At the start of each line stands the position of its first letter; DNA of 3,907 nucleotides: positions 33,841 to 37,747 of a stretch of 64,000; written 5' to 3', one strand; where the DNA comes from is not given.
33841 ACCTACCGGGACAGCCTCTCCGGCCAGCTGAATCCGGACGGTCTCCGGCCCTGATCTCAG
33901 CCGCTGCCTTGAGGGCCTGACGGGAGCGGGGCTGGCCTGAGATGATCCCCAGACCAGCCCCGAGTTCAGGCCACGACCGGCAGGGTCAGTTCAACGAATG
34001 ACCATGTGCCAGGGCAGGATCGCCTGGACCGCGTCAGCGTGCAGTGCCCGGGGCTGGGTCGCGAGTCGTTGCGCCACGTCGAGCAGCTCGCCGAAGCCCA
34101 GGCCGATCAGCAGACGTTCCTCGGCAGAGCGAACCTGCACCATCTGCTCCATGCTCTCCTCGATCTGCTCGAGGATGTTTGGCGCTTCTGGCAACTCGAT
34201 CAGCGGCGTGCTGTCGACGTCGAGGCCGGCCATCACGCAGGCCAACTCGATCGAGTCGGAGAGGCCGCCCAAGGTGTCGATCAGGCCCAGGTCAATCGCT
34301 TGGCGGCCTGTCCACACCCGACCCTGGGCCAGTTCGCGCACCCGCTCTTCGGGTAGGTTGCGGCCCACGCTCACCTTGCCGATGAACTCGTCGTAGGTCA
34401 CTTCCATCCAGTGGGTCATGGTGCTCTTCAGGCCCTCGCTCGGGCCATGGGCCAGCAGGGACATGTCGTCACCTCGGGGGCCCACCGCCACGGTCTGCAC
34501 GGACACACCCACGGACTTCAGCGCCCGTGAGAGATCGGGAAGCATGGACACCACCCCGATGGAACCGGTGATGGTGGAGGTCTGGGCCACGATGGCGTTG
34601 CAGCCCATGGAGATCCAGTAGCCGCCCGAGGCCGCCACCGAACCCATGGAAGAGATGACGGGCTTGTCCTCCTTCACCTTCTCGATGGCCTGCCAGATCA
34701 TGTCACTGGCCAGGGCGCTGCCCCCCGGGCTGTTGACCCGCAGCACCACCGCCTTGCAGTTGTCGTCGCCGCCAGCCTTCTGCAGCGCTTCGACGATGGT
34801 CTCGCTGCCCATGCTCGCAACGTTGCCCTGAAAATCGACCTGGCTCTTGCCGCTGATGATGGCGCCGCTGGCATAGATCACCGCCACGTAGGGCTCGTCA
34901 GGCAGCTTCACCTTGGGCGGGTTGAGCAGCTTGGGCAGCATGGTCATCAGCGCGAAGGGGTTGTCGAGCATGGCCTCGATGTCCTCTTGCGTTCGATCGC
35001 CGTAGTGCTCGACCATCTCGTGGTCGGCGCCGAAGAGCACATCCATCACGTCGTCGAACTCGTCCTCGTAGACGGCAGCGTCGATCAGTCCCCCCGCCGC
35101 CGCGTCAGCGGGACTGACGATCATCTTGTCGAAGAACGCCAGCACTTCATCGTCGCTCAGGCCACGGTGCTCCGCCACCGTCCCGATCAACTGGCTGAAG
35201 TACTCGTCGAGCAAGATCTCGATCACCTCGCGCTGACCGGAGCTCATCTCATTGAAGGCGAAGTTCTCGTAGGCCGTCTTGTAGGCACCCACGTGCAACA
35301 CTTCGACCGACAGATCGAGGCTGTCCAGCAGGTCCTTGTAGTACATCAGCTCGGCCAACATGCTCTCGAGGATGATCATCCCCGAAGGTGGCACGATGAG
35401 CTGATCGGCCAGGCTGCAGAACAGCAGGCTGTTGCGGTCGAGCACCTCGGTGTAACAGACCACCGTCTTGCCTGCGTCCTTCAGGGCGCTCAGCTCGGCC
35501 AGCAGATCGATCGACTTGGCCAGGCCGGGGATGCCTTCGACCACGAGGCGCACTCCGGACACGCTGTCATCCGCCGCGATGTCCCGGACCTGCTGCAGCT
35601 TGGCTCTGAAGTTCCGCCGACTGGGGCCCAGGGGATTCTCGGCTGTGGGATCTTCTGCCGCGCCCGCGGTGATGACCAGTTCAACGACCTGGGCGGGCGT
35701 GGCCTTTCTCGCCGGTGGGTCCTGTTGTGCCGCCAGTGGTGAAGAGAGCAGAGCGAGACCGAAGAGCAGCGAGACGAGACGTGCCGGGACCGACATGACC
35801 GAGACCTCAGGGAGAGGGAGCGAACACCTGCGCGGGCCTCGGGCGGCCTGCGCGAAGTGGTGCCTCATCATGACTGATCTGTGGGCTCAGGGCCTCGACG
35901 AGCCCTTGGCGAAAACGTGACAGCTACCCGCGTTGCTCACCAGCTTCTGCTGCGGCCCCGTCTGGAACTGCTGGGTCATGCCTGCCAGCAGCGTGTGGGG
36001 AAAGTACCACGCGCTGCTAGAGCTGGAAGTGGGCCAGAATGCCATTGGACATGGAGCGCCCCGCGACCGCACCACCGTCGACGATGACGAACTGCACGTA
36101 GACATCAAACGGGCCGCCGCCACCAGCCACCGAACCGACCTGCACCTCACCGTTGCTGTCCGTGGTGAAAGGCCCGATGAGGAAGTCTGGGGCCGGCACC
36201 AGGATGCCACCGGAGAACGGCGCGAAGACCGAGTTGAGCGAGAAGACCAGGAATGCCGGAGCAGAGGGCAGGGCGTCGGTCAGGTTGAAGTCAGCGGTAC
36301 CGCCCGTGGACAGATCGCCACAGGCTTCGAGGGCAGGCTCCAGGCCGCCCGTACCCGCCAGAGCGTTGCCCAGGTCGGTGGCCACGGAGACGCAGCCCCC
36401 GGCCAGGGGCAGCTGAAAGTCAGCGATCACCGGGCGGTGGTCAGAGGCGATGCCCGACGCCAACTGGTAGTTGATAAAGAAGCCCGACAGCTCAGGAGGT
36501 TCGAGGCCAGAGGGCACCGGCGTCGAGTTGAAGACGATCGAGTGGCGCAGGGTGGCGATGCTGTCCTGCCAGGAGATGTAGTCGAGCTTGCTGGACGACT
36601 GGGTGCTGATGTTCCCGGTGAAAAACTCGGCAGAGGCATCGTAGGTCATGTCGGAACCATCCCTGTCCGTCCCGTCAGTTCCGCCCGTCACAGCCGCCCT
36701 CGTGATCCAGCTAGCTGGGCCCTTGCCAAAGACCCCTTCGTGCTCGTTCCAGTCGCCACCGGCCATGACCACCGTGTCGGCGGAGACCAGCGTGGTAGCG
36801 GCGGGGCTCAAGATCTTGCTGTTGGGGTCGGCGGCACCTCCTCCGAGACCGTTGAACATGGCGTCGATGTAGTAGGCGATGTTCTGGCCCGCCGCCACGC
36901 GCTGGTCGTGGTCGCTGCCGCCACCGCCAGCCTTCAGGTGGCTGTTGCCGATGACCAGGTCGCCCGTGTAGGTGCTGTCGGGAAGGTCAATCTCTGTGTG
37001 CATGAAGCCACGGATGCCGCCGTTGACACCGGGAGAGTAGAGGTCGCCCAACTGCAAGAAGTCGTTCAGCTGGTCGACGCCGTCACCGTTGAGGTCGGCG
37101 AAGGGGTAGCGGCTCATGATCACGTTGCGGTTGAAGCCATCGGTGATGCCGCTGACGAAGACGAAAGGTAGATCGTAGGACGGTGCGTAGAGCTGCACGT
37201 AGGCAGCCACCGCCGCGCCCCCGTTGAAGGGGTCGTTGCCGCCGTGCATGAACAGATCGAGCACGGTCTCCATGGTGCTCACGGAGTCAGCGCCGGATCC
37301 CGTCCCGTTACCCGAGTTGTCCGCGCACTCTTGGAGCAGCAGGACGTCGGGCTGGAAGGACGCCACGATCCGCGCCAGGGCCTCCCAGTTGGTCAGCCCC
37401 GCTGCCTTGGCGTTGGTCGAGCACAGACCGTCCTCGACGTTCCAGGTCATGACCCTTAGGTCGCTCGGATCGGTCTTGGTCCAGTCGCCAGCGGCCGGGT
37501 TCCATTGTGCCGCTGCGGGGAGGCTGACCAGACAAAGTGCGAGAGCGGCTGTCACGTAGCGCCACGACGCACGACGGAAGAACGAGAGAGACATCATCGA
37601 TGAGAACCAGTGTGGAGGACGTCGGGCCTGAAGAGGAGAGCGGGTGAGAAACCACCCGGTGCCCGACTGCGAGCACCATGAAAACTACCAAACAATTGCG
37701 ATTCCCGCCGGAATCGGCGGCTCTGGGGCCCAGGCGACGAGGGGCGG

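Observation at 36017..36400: The same extreme C-terminal module on three unrelated secreted proteins: candidate sorting or anchoring tag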

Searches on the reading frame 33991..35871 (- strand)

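Call 21: search_protein_families(library=pfam, proteins=[window:33991-35871:-], max_evalue=0.01)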
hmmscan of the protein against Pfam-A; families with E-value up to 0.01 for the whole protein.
window:33991-35871:- (626 aa): 4 families
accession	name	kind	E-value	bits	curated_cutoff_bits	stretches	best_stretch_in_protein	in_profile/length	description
PF01343.23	Peptidase_S49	-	2.3e-60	203.5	24.9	2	398-544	2-147/154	Peptidase family S49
PF00574.28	CLP_protease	-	2.2e-06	28.1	20.2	1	342-423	16-95/182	Clp protease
PF25145.1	NfeD1b_N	-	0.00073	19.6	40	1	359-441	19-98/189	NfeD1b, N-terminal domain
PF01972.22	SDH_protease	-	0.002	17.6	31.3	1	356-438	78-155/286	ClpP-like SDH-type serine proteinase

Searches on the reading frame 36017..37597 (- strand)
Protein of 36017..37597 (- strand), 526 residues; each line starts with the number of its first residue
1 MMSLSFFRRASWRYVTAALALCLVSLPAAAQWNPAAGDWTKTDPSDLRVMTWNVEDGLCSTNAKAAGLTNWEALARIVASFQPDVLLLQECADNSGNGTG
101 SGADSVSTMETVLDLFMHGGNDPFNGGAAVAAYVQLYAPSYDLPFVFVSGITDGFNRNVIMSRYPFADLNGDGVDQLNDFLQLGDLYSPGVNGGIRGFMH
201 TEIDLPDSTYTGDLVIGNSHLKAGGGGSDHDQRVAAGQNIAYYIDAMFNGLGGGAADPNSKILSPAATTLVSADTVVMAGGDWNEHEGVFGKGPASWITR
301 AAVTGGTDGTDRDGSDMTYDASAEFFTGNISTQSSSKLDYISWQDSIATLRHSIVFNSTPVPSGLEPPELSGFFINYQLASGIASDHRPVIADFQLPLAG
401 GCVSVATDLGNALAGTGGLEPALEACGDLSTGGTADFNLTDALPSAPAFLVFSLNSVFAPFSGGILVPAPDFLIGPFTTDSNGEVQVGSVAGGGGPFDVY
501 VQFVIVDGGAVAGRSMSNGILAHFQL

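Call 5: search_protein_families(library=pfam, proteins=[window:36017-37597:-], max_evalue=1)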
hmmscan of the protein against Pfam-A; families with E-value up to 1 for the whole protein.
window:36017-37597:- (526 aa): 2 families
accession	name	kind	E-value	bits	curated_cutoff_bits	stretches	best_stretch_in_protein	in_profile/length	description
PF03372.29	Exo_endo_phos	-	8.5e-06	26.1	24.5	1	50-182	1-97/225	Endonuclease/Exonuclease/phosphatase family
PF22669.2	Exo_endo_phos2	-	0.13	12.2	27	0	335-392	242-287/288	Endonuclease/Exonuclease/phosphatase family 2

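Call 6: search_protein_families(library=ncbifam, proteins=[window:36017-37597:-], max_evalue=1)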
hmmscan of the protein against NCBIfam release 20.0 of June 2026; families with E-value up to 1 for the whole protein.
window:36017-37597:- (526 aa): 1 family
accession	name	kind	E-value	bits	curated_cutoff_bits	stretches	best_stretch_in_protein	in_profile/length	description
NF003842.0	PRK05421.1-4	equivalog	0.089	12.2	144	0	40-94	25-72/259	endonuclease/exonuclease/phosphatase family protein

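Call 40: find_encoding_contigs(protein=window:36017-37597:-, flank=2000, max_places=3)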
Protein window:36017-37597:- (526 aa): 7 contigs read that carry it; 3 places shown.
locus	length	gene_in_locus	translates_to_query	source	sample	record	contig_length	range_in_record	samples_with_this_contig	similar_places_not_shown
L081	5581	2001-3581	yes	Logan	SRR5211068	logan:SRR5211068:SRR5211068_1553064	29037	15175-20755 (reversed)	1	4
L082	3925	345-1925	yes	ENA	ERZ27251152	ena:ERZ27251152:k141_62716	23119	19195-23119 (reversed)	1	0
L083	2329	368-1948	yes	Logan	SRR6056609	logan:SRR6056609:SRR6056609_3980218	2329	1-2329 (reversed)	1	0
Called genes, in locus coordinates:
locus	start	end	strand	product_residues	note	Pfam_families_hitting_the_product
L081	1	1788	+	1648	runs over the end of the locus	-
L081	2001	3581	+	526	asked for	PF03372:Exo_endo_phos (faint)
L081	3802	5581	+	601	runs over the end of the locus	PF01343:Peptidase_S49, PF00574:CLP_protease (faint), PF01343:Peptidase_S49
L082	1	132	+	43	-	?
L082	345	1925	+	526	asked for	PF03372:Exo_endo_phos (faint)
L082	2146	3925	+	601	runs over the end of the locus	PF01343:Peptidase_S49, PF00574:CLP_protease (faint), PF01343:Peptidase_S49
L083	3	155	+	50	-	?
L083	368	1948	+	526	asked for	PF03372:Exo_endo_phos (faint)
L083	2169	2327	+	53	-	?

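Call 55: list_cluster_members(proteins=[window:36017-37597:-, window:43002-45326:-, window:57790-59874:-, window:60142-62874:-, window:32581-33894:+])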
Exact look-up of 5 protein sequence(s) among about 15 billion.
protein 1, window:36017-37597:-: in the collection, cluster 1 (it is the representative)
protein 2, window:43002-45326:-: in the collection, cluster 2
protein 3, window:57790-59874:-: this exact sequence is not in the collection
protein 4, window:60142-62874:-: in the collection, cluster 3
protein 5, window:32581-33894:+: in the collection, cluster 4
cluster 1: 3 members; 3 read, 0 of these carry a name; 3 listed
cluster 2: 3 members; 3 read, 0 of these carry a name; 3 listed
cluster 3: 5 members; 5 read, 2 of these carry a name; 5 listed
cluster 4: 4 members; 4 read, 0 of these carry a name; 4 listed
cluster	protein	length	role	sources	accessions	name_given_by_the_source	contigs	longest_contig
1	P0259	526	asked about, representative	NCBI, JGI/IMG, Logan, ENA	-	-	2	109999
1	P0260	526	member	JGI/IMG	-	-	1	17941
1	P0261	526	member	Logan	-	-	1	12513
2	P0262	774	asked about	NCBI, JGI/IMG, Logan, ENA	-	-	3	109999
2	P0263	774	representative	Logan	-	-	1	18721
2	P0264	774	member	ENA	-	-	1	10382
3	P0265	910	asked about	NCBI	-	-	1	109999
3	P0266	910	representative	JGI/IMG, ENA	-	-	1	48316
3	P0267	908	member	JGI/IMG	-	anaerobic selenocysteine-containing dehydrogenase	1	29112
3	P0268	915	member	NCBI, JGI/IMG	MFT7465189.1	MAG: anaerobic selenocysteine-containing dehydrogenase [Pseudohongiellaceae bacterium] | anaerobic selenocysteine-containing dehydrogenase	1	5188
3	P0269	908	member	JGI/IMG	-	-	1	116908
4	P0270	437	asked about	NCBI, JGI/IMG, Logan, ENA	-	-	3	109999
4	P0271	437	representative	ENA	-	-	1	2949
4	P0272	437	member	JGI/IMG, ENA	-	-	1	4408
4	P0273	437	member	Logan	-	-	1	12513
